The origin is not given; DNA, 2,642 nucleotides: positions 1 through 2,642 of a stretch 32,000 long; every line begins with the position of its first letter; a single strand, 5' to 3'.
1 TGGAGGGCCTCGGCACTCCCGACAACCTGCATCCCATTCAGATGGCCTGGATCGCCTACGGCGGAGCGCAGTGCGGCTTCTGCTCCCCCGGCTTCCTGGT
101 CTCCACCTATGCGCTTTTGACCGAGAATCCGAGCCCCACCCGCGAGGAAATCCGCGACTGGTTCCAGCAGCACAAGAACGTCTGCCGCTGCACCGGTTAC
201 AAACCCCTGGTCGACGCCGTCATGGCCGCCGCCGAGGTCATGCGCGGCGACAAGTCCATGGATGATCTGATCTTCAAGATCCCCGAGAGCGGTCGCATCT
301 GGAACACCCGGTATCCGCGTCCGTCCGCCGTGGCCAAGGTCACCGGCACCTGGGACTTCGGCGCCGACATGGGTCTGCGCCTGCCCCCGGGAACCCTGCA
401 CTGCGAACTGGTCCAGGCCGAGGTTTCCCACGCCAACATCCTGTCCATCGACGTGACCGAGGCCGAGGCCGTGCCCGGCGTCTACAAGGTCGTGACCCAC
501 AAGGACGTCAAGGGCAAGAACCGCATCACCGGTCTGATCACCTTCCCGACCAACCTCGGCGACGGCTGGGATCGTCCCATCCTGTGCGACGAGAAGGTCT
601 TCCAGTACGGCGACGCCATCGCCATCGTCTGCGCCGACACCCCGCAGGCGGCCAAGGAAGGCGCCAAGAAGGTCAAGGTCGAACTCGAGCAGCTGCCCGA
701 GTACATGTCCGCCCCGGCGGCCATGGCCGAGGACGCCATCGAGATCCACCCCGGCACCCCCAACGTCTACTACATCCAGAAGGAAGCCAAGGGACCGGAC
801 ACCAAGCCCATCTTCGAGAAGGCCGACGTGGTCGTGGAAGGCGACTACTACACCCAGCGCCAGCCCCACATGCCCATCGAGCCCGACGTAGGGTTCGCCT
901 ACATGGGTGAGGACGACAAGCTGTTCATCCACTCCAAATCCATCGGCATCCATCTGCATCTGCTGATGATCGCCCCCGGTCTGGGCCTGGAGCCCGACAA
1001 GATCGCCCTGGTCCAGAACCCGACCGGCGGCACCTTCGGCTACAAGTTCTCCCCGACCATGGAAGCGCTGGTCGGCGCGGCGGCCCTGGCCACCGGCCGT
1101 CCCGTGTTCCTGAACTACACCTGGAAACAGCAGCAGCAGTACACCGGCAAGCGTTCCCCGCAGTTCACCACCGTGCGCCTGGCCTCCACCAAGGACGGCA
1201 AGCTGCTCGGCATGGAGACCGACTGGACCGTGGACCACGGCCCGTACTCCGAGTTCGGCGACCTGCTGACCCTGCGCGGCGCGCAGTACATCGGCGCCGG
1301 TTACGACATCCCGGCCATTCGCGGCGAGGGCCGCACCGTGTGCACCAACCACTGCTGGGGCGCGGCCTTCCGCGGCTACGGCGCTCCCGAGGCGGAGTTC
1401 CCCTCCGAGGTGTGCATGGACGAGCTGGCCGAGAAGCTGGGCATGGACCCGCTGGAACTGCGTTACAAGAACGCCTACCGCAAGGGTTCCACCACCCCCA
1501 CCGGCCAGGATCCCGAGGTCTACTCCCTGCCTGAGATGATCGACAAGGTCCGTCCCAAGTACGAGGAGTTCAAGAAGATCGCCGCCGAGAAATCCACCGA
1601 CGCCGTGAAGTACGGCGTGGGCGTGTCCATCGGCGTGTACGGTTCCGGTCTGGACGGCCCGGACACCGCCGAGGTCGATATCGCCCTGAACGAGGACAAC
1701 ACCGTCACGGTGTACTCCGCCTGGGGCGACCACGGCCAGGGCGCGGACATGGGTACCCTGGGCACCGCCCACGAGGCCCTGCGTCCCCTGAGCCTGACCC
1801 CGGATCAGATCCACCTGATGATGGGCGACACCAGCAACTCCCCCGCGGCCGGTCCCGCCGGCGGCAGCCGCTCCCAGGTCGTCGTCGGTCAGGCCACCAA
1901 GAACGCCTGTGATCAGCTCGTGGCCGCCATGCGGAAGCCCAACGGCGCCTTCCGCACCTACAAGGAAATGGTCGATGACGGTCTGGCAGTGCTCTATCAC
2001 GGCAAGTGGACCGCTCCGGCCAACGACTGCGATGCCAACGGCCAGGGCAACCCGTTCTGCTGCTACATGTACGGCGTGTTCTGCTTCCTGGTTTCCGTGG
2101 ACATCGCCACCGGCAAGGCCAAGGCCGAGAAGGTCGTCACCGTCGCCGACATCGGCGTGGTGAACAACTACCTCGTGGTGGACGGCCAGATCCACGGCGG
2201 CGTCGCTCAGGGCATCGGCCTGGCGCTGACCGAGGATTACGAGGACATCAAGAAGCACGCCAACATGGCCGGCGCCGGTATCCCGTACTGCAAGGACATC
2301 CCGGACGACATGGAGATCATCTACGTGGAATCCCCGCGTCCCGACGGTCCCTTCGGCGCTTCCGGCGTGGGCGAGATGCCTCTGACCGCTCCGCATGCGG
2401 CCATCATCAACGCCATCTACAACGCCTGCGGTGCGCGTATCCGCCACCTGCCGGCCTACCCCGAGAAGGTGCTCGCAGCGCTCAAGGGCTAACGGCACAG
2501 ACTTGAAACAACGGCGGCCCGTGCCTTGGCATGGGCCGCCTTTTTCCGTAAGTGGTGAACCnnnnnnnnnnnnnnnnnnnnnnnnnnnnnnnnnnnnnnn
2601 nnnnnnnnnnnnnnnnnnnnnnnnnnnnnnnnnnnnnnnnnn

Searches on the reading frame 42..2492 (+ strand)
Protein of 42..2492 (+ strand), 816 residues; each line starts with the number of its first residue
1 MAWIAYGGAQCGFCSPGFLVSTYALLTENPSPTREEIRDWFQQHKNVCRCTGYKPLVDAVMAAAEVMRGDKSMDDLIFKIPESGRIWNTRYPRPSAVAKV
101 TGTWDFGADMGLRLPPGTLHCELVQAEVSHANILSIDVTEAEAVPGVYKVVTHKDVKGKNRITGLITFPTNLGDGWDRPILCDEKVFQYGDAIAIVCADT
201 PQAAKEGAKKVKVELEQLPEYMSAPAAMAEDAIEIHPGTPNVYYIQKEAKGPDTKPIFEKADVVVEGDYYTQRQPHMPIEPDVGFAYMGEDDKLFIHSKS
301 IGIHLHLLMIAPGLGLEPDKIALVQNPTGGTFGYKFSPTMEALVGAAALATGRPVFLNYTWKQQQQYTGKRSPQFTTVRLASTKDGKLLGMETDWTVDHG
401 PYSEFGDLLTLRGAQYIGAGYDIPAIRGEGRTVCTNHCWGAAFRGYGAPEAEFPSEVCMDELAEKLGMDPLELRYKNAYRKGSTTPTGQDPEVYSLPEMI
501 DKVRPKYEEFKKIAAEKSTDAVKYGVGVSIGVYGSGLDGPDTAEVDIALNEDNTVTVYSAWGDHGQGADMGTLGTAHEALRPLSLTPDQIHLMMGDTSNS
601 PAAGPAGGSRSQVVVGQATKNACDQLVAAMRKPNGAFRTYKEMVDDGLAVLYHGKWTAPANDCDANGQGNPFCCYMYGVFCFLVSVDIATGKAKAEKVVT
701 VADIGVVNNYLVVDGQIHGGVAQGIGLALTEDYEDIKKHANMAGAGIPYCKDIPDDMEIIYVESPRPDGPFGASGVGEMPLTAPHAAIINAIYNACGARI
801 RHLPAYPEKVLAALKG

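Call 9: search_protein_families(library=pfam, proteins=[window:42-2492:+])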
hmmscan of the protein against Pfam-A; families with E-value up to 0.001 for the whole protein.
window:42-2492:+ (816 aa): 4 families
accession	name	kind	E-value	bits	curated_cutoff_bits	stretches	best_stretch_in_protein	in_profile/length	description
PF02738.23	MoCoBD_1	-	1e-75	254.5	27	1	235-478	1-244/244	Molybdopterin cofactor-binding domain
PF20256.3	MoCoBD_2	-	3.5e-61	207.6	27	1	505-754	6-283/283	Molybdopterin cofactor-binding domain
PF01799.25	Fer2_2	-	4.7e-21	75.1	30.3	1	2-60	17-74/75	[2Fe-2S] binding domain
PF01315.27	Ald_Xan_dh_C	-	5.8e-21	75.3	31.3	1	116-219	13-110/110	Aldehyde oxidase and xanthine dehydrogenase, a/b hammerhead domain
